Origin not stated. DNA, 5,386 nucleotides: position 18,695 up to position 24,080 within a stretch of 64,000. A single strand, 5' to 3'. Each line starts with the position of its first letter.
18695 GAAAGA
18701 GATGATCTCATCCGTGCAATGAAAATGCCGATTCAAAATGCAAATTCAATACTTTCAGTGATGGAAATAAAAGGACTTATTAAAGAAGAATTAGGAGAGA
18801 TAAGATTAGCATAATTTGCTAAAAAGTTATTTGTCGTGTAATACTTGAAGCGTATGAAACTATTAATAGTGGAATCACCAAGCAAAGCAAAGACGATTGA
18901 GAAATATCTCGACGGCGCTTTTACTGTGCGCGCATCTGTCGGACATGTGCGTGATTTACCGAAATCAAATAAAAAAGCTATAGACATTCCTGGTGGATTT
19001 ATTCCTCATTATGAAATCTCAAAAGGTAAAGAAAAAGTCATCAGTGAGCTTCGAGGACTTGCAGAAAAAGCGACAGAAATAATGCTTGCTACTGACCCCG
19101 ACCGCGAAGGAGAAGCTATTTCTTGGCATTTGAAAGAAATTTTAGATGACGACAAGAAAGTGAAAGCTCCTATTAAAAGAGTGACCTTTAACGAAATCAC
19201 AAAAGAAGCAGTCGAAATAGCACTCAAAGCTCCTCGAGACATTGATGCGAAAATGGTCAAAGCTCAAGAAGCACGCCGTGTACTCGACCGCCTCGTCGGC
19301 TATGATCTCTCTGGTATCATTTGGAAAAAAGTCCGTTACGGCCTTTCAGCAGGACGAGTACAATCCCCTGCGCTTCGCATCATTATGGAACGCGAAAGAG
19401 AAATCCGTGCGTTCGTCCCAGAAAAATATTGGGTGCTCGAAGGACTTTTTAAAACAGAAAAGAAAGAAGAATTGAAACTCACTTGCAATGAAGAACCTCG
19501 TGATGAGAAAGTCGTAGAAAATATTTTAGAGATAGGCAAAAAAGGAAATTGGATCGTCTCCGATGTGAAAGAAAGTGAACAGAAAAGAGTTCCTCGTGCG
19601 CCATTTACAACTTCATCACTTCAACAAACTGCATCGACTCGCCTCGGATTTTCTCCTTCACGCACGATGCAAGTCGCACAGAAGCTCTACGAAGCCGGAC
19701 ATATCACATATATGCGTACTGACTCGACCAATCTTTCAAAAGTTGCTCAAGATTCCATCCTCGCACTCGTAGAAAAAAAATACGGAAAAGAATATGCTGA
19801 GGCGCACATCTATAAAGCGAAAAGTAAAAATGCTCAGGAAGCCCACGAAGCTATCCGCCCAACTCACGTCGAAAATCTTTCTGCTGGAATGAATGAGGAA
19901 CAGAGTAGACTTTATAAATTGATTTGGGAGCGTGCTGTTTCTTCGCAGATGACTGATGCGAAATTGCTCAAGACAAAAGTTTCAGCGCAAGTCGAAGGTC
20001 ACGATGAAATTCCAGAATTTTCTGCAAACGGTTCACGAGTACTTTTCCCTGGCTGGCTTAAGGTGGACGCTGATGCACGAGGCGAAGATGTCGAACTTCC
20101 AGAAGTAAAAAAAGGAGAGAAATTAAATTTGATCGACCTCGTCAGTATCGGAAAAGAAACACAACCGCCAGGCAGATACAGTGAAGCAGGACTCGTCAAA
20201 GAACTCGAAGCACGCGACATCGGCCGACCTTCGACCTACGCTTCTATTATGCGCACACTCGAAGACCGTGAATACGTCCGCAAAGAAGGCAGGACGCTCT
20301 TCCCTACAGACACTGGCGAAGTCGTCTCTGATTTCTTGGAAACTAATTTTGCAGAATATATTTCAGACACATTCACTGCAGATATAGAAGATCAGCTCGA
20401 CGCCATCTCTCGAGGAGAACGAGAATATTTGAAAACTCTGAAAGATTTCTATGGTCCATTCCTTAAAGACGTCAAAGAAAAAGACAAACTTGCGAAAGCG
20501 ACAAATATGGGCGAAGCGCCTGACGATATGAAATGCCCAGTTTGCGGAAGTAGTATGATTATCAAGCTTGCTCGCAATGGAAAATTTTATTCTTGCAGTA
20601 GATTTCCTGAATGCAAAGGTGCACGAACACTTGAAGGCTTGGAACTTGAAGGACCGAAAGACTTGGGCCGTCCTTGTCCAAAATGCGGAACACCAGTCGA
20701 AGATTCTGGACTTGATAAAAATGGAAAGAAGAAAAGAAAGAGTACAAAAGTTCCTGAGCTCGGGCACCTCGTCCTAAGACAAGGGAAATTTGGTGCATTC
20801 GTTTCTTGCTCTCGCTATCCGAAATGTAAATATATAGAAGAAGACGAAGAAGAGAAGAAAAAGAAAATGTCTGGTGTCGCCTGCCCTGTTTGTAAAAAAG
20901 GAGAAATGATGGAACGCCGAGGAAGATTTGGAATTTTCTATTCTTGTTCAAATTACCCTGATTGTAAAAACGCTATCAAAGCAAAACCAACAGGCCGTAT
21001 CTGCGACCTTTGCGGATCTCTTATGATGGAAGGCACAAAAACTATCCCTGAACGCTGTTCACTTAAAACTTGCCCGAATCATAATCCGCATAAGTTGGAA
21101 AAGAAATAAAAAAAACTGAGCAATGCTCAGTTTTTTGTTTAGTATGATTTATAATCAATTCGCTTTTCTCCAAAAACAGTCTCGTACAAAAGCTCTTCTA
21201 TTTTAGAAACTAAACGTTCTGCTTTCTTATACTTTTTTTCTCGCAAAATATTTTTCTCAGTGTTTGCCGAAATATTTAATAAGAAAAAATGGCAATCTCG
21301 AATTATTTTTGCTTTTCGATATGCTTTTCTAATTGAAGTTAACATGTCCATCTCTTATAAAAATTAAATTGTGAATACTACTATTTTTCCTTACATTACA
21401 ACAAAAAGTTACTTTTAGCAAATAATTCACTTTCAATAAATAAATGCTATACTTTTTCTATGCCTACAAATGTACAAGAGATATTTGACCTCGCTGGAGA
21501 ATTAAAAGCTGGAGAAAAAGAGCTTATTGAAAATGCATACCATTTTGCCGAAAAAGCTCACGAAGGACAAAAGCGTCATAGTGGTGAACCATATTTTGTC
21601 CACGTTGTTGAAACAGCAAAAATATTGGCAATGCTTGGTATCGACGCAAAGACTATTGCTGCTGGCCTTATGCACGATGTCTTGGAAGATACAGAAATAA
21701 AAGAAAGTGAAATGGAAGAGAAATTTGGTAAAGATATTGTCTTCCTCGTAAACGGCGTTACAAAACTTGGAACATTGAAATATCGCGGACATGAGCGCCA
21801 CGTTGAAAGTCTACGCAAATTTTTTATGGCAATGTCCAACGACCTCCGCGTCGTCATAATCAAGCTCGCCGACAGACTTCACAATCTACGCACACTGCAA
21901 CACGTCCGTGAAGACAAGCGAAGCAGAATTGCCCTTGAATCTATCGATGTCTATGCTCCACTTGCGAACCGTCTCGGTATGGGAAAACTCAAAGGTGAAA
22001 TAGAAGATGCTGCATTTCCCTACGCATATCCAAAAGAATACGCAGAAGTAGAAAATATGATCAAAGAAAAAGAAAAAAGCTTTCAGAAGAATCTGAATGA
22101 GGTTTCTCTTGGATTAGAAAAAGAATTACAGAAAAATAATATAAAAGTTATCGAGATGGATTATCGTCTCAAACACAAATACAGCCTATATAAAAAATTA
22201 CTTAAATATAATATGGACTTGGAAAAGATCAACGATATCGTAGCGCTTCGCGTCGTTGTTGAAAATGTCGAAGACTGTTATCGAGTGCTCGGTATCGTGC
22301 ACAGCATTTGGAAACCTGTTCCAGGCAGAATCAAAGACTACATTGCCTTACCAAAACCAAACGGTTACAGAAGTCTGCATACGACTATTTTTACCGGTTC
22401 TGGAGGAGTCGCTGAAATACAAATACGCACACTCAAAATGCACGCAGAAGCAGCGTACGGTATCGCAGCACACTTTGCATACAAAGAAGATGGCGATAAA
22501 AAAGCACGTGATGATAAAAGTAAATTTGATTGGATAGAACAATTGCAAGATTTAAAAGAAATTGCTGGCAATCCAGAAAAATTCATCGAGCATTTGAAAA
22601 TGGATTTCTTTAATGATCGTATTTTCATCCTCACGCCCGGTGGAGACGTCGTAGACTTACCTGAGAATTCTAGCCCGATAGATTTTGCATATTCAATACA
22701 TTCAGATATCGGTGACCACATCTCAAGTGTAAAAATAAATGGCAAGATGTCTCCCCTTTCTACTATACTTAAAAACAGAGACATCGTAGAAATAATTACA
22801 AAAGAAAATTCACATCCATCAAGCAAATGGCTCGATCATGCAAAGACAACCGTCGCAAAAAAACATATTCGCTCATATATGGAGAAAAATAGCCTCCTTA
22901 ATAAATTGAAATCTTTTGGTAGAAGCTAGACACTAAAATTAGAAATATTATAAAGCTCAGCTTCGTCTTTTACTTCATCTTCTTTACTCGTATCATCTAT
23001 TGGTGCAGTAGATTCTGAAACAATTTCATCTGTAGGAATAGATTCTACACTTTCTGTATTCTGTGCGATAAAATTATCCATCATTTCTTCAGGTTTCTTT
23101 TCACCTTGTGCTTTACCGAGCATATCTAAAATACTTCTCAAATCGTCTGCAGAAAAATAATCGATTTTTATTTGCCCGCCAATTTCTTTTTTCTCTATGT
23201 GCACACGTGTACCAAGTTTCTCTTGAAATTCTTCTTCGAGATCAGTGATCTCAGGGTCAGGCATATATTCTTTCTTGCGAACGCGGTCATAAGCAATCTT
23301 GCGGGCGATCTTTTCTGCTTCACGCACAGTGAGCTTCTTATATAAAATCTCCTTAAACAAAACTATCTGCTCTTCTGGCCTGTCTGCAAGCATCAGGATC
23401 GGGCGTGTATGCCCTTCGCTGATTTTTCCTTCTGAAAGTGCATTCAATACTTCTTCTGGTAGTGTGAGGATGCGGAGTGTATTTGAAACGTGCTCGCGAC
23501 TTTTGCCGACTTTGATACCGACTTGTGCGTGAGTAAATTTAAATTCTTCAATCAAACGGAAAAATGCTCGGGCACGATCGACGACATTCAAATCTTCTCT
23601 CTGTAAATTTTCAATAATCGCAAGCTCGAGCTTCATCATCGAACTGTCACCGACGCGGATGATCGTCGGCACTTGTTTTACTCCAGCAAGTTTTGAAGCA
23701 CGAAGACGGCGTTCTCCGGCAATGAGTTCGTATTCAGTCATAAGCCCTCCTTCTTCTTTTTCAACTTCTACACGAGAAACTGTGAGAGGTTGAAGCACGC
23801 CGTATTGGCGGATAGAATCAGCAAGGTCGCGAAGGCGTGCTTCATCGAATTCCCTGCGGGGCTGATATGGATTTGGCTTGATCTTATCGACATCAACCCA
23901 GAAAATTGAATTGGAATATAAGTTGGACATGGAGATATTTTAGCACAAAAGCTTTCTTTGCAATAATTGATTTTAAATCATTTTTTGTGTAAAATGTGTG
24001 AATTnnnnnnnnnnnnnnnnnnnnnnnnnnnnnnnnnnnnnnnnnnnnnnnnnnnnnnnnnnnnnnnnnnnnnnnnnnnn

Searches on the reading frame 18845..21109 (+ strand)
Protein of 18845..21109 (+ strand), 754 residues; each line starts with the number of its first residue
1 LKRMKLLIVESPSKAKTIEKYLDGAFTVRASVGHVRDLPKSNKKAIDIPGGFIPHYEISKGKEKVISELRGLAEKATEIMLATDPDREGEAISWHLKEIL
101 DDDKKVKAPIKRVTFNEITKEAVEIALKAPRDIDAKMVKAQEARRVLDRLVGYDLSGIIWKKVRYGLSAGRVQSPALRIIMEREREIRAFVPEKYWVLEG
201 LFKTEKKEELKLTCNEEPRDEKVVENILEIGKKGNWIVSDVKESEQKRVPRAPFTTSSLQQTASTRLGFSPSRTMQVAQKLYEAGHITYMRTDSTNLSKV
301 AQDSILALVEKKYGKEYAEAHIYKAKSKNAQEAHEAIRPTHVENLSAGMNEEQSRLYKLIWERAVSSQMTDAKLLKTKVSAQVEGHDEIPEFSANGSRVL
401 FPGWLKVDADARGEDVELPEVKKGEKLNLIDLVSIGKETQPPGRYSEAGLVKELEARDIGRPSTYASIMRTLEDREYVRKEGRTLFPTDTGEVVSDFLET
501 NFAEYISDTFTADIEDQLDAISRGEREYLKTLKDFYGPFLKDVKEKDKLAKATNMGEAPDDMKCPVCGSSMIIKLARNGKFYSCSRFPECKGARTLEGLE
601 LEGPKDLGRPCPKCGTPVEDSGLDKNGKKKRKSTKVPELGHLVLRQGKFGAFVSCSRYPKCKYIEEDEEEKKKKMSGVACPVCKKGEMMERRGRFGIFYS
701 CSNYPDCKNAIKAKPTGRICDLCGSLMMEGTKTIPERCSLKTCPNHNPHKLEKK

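Call 5: search_protein_families(library=pfam, max_evalue=0.001, proteins=[window:18845-21109:+])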
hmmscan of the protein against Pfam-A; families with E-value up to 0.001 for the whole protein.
window:18845-21109:+ (754 aa): 3 families
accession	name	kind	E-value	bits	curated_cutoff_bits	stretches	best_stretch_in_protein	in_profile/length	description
PF01131.25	Topoisom_bac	-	3.7e-121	405.4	35.1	1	133-531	2-409/411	DNA topoisomerase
PF01396.24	Zn_ribbon_Top1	-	2.2e-37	127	32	3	678-715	2-38/39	Topoisomerase DNA binding C4 zinc finger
PF01751.28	Toprim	-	2.2e-23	82.7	23.1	1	6-118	2-96/96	Toprim domain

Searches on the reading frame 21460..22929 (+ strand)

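Call 5: search_protein_families(library=pfam, max_evalue=0.001, proteins=[window:21460-22929:+])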
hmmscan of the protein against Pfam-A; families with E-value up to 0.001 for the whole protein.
window:21460-22929:+ (489 aa): 4 families
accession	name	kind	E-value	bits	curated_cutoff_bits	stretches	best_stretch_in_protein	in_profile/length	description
PF13328.12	HD_4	-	1.3e-47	161.8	27.2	1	26-174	1-155/156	HD domain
PF04607.23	RelA_SpoT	-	2.1e-39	134.7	27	1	236-345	2-112/113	Region found in RelA / SpoT proteins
PF02824.27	TGS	-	1e-17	64.4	22.2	1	388-447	1-60/60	TGS domain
PF01966.28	HD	-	2.9e-11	44.1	22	1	45-142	1-115/116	HD domain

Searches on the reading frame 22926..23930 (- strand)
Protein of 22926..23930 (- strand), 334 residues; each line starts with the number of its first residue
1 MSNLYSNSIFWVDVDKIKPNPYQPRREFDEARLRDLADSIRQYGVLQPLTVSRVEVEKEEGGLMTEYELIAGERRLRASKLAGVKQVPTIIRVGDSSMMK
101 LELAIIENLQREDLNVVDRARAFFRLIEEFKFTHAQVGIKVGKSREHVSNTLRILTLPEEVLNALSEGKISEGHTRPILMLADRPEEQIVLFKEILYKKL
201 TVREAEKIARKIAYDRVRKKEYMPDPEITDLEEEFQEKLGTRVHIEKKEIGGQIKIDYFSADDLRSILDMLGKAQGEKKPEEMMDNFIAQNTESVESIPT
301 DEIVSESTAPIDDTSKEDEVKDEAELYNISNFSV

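Call 11: search_protein_families(library=pfam, max_evalue=0.001, proteins=[window:22926-23930:-])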
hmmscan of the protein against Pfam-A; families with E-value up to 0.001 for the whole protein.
window:22926-23930:- (334 aa): 3 families
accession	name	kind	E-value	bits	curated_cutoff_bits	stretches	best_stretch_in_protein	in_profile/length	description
PF17762.8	HTH_ParB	-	3.5e-30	104.6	22.6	1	112-212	1-100/102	ParB HTH domain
PF02195.25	ParB_N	-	5.6e-27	94.1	26.3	1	12-110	6-95/95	ParB N-terminal domain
PF23552.2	ParB_C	-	4.2e-11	42.6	23.8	1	224-271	1-49/50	ParB dimerisation domain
